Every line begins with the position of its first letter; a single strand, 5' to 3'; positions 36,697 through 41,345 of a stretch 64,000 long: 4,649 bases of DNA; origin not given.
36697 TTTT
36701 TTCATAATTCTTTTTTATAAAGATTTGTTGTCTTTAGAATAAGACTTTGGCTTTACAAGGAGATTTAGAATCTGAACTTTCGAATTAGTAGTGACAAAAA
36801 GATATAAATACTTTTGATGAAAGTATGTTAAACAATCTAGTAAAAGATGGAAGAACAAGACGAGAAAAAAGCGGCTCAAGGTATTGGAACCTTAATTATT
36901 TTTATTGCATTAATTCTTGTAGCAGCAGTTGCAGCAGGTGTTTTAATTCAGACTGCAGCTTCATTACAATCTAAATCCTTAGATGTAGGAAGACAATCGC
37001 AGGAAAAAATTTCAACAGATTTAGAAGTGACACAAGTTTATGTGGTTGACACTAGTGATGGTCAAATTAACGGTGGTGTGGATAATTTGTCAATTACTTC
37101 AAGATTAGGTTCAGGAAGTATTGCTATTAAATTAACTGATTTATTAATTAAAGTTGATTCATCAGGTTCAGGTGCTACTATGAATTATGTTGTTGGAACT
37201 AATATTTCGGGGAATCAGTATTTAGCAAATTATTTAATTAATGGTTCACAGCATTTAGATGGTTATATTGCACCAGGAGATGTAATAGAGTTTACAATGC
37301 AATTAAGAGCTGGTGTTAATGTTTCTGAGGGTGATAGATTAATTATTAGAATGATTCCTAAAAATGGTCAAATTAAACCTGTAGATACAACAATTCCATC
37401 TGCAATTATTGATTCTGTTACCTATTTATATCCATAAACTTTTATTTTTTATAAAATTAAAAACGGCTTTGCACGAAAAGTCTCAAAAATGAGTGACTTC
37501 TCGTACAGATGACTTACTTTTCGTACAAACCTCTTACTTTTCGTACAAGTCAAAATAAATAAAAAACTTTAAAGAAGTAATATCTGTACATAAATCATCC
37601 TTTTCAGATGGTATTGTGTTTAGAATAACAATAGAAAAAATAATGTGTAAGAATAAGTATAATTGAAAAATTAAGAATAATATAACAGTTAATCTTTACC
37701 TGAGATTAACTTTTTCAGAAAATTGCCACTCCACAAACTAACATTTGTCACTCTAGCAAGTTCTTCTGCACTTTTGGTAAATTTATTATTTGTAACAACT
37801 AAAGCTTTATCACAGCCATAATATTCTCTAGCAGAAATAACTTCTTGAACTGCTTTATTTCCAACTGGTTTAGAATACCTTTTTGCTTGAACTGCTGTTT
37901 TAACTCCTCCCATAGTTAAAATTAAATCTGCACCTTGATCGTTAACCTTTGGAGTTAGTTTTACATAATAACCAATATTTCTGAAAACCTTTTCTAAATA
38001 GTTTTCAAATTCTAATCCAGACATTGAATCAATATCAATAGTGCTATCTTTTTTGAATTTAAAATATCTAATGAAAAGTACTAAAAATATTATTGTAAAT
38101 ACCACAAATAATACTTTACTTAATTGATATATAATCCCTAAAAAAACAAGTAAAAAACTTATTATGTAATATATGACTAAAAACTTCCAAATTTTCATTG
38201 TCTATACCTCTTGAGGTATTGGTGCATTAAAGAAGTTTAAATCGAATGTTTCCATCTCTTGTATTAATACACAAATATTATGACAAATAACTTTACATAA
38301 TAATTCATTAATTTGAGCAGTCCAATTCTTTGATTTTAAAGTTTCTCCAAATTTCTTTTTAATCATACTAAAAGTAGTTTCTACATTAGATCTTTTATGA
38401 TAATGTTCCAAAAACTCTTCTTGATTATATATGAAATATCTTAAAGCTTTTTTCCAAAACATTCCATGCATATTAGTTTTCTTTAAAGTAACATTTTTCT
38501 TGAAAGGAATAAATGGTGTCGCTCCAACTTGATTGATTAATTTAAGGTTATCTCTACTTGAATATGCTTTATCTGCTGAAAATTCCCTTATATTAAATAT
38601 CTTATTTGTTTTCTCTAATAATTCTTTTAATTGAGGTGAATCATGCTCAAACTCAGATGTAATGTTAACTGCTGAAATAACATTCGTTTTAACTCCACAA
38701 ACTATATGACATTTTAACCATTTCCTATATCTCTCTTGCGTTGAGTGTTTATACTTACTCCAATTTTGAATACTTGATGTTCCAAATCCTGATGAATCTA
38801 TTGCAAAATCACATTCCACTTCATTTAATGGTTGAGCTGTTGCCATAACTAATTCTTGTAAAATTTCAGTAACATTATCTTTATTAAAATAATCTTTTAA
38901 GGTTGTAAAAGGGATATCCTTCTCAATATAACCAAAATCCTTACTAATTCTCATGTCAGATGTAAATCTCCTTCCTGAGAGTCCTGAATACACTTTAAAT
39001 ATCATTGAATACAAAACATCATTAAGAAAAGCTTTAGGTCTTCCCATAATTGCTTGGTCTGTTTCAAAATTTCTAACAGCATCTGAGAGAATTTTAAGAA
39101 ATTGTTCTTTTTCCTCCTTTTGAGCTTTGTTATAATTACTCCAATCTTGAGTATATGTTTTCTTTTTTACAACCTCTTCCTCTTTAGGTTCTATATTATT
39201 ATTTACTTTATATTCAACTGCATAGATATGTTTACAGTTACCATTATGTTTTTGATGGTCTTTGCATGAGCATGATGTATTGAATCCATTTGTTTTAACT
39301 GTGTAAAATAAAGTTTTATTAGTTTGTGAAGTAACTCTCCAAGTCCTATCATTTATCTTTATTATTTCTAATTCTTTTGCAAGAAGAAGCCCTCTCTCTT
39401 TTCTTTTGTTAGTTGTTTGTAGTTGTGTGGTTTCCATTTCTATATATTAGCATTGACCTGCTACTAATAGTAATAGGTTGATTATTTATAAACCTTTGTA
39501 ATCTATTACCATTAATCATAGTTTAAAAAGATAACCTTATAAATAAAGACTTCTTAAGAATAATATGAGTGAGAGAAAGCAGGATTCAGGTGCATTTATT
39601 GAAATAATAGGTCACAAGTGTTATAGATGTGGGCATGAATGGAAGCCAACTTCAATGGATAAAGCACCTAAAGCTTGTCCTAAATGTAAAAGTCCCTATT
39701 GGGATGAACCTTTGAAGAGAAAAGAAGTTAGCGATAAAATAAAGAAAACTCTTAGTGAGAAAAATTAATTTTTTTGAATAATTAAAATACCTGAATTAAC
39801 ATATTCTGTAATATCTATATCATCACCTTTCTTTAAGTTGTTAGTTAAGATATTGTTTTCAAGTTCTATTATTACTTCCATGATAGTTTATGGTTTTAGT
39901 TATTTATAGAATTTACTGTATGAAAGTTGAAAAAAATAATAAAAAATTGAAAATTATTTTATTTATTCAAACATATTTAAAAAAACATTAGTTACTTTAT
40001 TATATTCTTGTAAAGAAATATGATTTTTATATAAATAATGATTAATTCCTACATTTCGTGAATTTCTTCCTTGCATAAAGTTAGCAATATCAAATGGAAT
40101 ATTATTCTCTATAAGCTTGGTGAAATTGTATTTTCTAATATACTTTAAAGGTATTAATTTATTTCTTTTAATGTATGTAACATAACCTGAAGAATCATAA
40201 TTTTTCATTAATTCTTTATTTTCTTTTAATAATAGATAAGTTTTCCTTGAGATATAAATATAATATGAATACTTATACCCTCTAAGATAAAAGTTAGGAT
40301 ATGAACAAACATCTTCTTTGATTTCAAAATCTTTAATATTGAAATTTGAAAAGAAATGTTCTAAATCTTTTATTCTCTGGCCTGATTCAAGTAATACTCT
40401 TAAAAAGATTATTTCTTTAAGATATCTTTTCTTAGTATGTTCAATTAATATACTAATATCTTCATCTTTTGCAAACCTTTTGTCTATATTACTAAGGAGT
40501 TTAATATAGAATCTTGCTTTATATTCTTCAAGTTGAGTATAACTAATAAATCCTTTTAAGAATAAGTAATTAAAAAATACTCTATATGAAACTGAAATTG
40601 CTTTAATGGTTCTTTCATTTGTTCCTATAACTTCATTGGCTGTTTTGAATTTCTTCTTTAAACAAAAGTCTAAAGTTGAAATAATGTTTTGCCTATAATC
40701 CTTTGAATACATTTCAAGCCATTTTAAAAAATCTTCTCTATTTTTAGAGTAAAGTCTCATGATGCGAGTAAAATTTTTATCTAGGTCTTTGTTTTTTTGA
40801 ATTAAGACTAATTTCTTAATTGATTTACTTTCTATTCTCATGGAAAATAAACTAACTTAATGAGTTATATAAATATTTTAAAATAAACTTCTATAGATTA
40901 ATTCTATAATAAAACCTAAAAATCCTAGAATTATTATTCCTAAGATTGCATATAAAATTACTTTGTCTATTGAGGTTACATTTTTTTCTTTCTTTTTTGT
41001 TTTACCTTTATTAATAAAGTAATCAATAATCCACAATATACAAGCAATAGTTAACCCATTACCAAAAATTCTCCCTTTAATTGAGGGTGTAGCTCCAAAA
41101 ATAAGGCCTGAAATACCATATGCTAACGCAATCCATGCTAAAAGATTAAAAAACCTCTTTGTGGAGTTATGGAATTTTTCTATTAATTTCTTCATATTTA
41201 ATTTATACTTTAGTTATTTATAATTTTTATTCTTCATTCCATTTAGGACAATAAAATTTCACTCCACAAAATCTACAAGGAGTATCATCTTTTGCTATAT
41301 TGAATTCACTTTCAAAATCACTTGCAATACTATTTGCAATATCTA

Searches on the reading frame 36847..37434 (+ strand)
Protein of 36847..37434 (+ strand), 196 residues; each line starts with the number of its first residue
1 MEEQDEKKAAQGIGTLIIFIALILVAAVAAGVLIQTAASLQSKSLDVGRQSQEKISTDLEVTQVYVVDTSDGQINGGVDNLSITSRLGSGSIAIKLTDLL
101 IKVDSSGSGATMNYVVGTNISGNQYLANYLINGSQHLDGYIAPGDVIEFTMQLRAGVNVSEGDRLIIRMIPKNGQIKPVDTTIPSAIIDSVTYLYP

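Call 40: search_protein_families(library=pfam, proteins=[window:36847-37434:+], max_evalue=0.001)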
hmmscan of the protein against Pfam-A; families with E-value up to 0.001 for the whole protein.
window:36847-37434:+ (196 aa): 1 family
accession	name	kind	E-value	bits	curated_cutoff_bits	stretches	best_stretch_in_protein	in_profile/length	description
PF01917.21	Arch_flagellin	-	2.3e-24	87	29.5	1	9-174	1-155/162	Archaebacterial flagellin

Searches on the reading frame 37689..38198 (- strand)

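Call 4: search_protein_families(library=pfam, proteins=[window:37689-38198:-], max_evalue=0.01)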
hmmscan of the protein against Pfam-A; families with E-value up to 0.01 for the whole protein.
window:37689-38198:- (169 aa): 3 families
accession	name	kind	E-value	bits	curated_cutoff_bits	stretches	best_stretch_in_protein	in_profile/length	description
PF04471.18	Mrr_cat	-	1.2e-29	103.2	21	1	56-165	1-115/115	Restriction endonuclease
PF22722.2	NA-iREase1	-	2e-13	50.7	27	1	64-149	1-89/106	NACHT-associated inactive Restriction Endonuclease 1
PF13156.12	Mrr_cat_2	-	1e-05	25.9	22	1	66-148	8-95/127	Restriction endonuclease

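Call 5: search_protein_families(library=padloc, proteins=[window:37689-38198:-], max_evalue=0.01)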
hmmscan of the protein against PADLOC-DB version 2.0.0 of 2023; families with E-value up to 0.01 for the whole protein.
window:37689-38198:- (169 aa): 6 families
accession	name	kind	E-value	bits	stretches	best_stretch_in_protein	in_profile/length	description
PDLC00631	ZorD1|ZorD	-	1.8e-20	70.4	1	54-166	943-1061/1071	"SWI2/SNF2 helicase, Mrr-like nuclease"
PDLC04815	PDC-S02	-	9.9e-10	36.2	1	58-158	204-311/346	-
PDLC04819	PDC-S02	-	1.2e-09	35.8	1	57-165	194-306/334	-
PDLC03663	mREase_IV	-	8.1e-08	29.4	1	59-166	412-524/544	Type IV methyl-directed restriction enzyme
PDLC04796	PDC-S02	-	4.7e-07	27.1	1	55-150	239-339/390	-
PDLC00628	ZorD1|ZorD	-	7e-07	25.3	1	55-165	1022-1139/1171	"SWI2/SNF2 helicase, Mrr-like nuclease"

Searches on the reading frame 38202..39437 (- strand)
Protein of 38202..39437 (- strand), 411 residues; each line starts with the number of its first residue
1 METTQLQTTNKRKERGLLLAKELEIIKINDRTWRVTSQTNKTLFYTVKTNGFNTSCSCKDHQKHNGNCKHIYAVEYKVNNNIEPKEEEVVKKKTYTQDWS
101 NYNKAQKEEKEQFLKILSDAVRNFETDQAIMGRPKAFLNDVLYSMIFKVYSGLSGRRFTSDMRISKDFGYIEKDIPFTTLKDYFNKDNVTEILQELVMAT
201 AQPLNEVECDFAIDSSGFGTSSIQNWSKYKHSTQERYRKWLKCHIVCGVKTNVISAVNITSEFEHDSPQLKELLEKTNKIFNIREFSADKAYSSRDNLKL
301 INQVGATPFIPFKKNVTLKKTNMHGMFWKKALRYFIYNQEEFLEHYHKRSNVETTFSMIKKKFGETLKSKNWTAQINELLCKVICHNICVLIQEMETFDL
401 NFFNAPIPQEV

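Call 4: search_protein_families(library=pfam, proteins=[window:38202-39437:-], max_evalue=0.01)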
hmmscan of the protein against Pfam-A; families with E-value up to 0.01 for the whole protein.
window:38202-39437:- (411 aa): 2 families
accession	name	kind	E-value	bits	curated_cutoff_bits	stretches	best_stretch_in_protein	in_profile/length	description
PF01609.27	DDE_Tnp_1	-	4e-25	89.2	23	1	208-388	4-200/200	Transposase DDE domain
PF04434.22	SWIM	-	2.9e-06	27.1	19.6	1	52-79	11-38/38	SWIM zinc finger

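Call 5: search_protein_families(library=padloc, proteins=[window:38202-39437:-], max_evalue=0.01)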
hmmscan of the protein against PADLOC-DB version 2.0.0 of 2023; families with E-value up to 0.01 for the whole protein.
window:38202-39437:- (411 aa): 1 family
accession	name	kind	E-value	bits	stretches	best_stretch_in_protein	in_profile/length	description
PDLC01798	CARF1--CARF_HEPN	-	0.0038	14.3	1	180-280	150-250/396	-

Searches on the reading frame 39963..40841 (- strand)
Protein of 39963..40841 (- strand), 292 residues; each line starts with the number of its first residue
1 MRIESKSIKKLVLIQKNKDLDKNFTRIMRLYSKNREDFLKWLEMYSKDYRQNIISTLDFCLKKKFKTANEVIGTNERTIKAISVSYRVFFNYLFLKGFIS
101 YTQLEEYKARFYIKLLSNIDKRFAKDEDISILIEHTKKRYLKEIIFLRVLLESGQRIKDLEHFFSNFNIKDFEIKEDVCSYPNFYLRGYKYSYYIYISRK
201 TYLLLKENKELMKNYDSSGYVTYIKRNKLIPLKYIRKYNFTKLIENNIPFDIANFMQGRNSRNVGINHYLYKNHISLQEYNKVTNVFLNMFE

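Call 4: search_protein_families(library=pfam, proteins=[window:39963-40841:-], max_evalue=0.01)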
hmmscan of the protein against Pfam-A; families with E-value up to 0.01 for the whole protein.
window:39963-40841:- (292 aa): 2 families
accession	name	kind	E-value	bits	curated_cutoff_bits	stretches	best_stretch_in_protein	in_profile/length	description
PF16795.10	Phage_integr_3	-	4e-24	85.8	27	1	124-284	4-159/161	Archaeal phage integrase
PF25423.1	DUF7893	-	0.0047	17.6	27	1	19-70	26-78/90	Domain of unknown function (DUF7893)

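Call 5: search_protein_families(library=padloc, proteins=[window:39963-40841:-], max_evalue=0.01)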
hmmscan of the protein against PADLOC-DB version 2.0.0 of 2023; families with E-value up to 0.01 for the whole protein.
window:39963-40841:- (292 aa): 0 families

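Call 6: search_protein_families(library=ncbifam, proteins=[window:39963-40841:-], max_evalue=0.01)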
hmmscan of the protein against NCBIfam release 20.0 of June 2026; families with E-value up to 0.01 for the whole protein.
window:39963-40841:- (292 aa): 0 families

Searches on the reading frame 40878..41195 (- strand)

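Call 4: search_protein_families(library=pfam, proteins=[window:40878-41195:-], max_evalue=0.01)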
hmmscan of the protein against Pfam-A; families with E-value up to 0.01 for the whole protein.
window:40878-41195:- (105 aa): 0 families

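Call 5: search_protein_families(library=padloc, proteins=[window:40878-41195:-], max_evalue=0.01)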
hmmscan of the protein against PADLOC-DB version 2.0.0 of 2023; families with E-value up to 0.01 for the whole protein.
window:40878-41195:- (105 aa): 0 families

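Call 6: search_protein_families(library=ncbifam, proteins=[window:40878-41195:-], max_evalue=0.01)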
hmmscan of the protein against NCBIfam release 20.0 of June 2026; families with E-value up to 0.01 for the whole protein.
window:40878-41195:- (105 aa): 1 family
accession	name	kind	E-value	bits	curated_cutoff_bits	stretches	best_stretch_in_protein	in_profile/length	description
NF006911.0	PRK09400.2-2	equivalog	0.0018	18.5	106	1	71-102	48-79/82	preprotein translocase subunit SecE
